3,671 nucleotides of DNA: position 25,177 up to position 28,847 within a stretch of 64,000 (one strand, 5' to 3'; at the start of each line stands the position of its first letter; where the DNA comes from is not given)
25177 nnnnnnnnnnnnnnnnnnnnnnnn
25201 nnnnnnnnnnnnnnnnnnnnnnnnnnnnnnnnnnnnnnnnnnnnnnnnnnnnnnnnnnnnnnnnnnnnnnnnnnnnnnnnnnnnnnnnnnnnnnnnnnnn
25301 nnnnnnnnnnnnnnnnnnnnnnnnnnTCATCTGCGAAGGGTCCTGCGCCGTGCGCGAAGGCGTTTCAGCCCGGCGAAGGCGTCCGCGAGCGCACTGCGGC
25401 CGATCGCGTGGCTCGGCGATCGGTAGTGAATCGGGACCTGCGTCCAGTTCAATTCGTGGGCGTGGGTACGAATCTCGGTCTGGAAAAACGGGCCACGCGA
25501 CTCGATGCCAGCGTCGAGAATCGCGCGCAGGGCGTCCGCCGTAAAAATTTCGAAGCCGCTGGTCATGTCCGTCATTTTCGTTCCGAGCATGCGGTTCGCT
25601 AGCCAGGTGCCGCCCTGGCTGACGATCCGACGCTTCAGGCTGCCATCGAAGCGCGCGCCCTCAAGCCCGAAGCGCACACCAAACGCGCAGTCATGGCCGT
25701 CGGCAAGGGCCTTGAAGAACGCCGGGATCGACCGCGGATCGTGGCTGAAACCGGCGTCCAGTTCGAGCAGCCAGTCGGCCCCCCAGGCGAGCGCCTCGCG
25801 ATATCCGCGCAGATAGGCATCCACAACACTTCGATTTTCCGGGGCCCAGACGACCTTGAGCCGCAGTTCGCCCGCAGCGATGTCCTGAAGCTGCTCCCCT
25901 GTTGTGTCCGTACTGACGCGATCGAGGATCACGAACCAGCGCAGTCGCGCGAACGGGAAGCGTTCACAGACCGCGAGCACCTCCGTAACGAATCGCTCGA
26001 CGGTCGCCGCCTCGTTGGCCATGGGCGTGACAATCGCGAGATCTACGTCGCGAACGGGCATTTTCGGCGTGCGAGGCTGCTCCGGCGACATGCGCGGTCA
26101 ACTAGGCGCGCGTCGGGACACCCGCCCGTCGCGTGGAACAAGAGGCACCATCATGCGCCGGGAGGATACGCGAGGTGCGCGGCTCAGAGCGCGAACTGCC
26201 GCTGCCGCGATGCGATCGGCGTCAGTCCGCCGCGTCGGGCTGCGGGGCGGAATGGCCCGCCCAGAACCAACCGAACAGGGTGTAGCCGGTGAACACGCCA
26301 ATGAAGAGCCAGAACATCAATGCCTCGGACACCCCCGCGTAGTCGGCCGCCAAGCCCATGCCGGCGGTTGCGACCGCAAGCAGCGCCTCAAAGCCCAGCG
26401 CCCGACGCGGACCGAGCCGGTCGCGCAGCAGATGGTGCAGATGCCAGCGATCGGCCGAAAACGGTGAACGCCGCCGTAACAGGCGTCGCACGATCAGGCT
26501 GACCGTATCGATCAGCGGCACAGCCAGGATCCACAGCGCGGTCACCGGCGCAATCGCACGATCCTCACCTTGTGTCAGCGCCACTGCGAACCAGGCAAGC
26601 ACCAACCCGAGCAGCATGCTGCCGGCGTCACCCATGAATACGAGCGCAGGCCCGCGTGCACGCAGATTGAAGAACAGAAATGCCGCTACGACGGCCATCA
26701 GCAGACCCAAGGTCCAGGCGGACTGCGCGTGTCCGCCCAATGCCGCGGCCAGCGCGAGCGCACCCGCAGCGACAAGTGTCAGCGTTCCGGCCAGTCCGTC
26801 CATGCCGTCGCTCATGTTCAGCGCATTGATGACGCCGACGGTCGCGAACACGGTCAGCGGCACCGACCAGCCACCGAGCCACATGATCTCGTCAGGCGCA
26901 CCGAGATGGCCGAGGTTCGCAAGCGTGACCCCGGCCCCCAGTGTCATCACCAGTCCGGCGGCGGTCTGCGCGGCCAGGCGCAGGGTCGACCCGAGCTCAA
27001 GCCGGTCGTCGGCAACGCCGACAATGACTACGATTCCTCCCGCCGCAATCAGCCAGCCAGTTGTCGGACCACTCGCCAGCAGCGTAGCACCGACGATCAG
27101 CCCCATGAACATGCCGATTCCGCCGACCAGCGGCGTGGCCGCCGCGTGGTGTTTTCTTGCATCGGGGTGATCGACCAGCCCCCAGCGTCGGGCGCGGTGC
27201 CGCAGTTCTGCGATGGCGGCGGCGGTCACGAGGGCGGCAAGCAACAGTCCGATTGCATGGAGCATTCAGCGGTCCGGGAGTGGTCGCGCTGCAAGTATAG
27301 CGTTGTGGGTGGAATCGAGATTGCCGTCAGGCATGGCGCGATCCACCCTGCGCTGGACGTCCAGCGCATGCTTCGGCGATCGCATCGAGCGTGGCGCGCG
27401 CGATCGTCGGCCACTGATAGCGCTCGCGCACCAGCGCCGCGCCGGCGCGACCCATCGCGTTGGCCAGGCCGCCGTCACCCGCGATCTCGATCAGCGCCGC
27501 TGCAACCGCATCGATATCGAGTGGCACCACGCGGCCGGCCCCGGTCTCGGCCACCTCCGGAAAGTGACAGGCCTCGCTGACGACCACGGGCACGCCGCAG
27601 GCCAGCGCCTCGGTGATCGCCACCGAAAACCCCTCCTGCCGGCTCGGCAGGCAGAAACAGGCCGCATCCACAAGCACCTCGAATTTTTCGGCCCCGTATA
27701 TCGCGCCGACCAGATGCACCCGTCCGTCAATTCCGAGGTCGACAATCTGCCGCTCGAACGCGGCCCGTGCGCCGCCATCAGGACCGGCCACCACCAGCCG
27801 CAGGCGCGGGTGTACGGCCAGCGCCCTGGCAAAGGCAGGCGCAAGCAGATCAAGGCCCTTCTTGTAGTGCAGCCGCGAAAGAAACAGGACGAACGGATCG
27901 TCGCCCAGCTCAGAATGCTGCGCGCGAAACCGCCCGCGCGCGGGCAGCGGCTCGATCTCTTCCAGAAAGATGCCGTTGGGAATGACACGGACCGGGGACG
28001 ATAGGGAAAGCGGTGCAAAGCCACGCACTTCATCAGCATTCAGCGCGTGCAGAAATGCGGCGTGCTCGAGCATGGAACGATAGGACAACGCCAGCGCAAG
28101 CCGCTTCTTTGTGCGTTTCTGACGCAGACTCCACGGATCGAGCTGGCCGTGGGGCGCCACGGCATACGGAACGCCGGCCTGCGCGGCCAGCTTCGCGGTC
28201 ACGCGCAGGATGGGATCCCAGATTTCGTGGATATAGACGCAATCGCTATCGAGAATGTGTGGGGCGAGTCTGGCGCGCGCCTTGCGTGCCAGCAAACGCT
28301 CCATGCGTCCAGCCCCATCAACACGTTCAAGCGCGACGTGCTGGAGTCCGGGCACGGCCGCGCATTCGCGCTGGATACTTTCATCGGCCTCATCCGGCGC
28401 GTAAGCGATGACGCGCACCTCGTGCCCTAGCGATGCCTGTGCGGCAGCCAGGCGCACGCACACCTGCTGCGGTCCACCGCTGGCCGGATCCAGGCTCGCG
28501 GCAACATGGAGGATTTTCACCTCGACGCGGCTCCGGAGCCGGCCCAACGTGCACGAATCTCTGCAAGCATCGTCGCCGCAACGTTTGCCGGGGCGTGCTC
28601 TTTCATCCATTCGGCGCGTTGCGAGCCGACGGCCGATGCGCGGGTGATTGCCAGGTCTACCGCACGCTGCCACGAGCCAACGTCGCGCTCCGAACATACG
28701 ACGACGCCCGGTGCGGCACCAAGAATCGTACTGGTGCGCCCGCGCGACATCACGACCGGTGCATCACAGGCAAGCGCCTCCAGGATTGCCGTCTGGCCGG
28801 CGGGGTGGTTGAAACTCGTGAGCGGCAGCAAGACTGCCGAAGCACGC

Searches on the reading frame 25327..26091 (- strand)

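Call 36: search_protein_families(library=pfam, proteins=[window:25327-26091:-], max_evalue=0.00001)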
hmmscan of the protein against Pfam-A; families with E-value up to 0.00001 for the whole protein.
window:25327-26091:- (254 aa): 1 family
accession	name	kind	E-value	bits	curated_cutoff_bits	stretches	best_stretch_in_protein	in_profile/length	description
PF00535.33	Glycos_transf_2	-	2.9e-13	50.6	23.3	1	20-191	2-167/168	Glycosyl transferase family 2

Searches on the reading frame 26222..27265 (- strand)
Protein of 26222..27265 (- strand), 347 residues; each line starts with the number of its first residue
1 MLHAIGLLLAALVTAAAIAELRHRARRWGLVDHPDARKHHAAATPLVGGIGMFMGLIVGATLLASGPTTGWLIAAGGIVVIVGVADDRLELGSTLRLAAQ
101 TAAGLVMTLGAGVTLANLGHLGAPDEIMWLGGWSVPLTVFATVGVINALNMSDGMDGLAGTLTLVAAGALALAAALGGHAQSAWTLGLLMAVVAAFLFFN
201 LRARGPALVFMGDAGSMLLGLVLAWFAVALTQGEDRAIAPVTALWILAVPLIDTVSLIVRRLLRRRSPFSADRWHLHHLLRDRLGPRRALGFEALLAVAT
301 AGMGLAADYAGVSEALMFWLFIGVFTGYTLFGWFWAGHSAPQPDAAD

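Call 36: search_protein_families(library=pfam, proteins=[window:26222-27265:-], max_evalue=0.00001)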
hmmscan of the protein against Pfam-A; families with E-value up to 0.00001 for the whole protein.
window:26222-27265:- (347 aa): 1 family
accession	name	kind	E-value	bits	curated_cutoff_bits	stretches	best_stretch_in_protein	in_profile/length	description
PF00953.26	Glycos_transf_4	-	2.4e-33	115.8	27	1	73-230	5-159/160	Glycosyl transferase family 4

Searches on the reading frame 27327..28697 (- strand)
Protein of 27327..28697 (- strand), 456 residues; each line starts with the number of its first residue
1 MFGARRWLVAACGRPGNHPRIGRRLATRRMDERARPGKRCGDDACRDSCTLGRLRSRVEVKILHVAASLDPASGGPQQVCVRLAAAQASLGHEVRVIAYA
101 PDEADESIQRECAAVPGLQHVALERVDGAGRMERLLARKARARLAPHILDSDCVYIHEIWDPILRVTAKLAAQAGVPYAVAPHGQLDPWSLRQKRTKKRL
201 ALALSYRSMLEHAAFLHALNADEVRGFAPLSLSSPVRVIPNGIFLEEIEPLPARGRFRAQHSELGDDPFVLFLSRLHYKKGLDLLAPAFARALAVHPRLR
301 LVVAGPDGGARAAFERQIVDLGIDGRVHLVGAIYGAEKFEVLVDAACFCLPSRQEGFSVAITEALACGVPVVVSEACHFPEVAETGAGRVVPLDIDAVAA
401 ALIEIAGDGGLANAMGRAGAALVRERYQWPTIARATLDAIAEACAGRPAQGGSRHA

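Call 36: search_protein_families(library=pfam, proteins=[window:27327-28697:-], max_evalue=0.00001)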
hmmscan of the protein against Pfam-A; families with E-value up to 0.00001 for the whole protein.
window:27327-28697:- (456 aa): 6 families
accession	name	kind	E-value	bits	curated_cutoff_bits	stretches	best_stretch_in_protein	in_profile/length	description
PF00534.26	Glycos_transf_1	-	3.6e-30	105.2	26.4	1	256-419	4-169/172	Glycosyl transferases group 1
PF13692.12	Glyco_trans_1_4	-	8.1e-27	94.7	27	1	268-406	2-140/142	Glycosyl transferases group 1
PF13579.12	Glyco_trans_4_4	-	1.7e-18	67.9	29.7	1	74-242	1-158/158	Glycosyl transferase 4-like domain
PF20706.3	GT4-conflict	-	3.1e-15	56.5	26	1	259-377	189-314/385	Family 4 Glycosyltransferase in conflict systems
PF13439.12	Glyco_transf_4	-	2.2e-13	51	28.5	1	74-246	2-169/170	Glycosyltransferase Family 4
PF13524.12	Glyco_trans_1_2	-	2.7e-06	27.8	25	1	290-437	6-143/144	Glycosyl transferase-like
